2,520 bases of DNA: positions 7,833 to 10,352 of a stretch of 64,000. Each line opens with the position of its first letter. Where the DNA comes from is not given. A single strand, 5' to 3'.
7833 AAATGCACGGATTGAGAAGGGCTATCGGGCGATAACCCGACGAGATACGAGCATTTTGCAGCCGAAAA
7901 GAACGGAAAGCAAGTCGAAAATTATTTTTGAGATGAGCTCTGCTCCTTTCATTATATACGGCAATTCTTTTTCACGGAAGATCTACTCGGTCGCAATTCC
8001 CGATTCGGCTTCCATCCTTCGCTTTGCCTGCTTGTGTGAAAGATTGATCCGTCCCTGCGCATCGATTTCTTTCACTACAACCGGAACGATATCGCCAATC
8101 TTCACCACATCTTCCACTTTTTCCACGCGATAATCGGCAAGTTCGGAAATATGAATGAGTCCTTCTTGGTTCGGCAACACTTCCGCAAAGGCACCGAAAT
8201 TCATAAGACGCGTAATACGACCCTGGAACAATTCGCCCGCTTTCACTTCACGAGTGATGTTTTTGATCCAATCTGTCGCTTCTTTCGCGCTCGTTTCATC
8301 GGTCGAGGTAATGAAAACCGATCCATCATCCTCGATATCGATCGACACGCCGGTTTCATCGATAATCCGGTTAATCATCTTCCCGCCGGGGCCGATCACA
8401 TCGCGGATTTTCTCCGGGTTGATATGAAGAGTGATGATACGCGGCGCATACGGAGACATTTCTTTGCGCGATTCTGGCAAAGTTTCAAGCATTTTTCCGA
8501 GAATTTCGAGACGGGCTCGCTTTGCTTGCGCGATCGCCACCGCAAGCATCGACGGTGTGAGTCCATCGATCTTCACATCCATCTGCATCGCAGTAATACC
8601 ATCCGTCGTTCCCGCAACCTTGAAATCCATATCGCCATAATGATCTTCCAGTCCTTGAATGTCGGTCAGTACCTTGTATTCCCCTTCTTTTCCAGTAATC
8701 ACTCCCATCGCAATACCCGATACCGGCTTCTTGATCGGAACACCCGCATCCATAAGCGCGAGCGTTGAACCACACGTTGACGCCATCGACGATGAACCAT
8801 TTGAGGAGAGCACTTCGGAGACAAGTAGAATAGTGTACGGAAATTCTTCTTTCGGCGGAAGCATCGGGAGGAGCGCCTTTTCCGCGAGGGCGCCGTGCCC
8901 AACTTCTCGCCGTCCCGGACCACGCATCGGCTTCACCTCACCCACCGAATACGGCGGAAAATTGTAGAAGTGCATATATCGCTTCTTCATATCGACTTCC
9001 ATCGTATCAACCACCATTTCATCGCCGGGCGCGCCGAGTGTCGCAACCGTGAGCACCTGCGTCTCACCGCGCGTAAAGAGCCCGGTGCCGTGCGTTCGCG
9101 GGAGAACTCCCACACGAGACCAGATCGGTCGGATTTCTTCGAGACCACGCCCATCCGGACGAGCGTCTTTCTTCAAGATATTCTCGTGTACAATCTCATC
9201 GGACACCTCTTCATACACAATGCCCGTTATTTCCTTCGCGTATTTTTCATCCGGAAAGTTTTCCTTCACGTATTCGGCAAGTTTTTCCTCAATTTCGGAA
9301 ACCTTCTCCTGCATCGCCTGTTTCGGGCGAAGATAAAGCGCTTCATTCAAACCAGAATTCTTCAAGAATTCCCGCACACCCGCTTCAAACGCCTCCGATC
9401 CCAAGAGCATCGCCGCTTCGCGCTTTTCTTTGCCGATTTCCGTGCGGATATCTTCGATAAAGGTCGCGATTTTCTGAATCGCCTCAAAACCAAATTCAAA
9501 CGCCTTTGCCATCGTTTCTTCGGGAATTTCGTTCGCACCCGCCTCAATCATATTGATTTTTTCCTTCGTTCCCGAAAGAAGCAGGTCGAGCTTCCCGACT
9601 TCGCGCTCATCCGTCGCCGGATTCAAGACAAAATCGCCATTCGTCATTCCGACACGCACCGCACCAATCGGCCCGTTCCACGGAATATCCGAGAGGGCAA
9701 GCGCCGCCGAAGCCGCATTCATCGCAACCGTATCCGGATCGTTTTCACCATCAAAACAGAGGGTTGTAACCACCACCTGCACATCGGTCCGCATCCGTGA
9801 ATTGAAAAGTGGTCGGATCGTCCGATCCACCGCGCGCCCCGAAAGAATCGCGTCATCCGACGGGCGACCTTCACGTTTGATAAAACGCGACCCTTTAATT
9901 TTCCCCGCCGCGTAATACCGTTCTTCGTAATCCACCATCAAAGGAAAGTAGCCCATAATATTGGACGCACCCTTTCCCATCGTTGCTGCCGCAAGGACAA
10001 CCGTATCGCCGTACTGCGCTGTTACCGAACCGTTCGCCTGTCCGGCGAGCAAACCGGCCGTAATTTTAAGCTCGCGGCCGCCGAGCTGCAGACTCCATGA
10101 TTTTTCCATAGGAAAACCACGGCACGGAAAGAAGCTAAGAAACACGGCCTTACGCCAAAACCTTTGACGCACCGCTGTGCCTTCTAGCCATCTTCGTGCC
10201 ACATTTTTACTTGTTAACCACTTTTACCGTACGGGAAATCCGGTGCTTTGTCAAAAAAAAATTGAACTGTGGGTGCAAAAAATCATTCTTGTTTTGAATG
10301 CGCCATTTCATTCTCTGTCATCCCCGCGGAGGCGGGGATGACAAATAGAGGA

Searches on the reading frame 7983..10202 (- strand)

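Call 21: search_protein_families(library=pfam, proteins=[window:7983-10202:-], max_evalue=0.01)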
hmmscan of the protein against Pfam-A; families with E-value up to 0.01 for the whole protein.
window:7983-10202:- (739 aa): 6 families
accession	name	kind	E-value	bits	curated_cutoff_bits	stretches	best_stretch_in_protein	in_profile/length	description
PF01138.27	RNase_PH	-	9.9e-54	181.7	25.5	2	42-174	2-130/130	3' exoribonuclease family, domain 1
PF03725.20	RNase_PH_C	-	2.5e-20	72.6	20.8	2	177-241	1-67/67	3' exoribonuclease family, domain 2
PF00575.29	S1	-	4.7e-19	69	22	1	653-724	2-74/74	S1 RNA binding domain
PF00013.35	KH_1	-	3e-11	43.4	21.5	1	590-646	2-64/66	KH domain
PF03726.19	PNPase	-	1.7e-07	32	24.6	1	284-352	13-80/81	Polyribonucleotide nucleotidyltransferase, RNA binding domain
PF22675.2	KH-I_KHDC4-BBP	-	3.1e-05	24.2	30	1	600-641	9-50/76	KHDC4/BBP-like, KH-domain type I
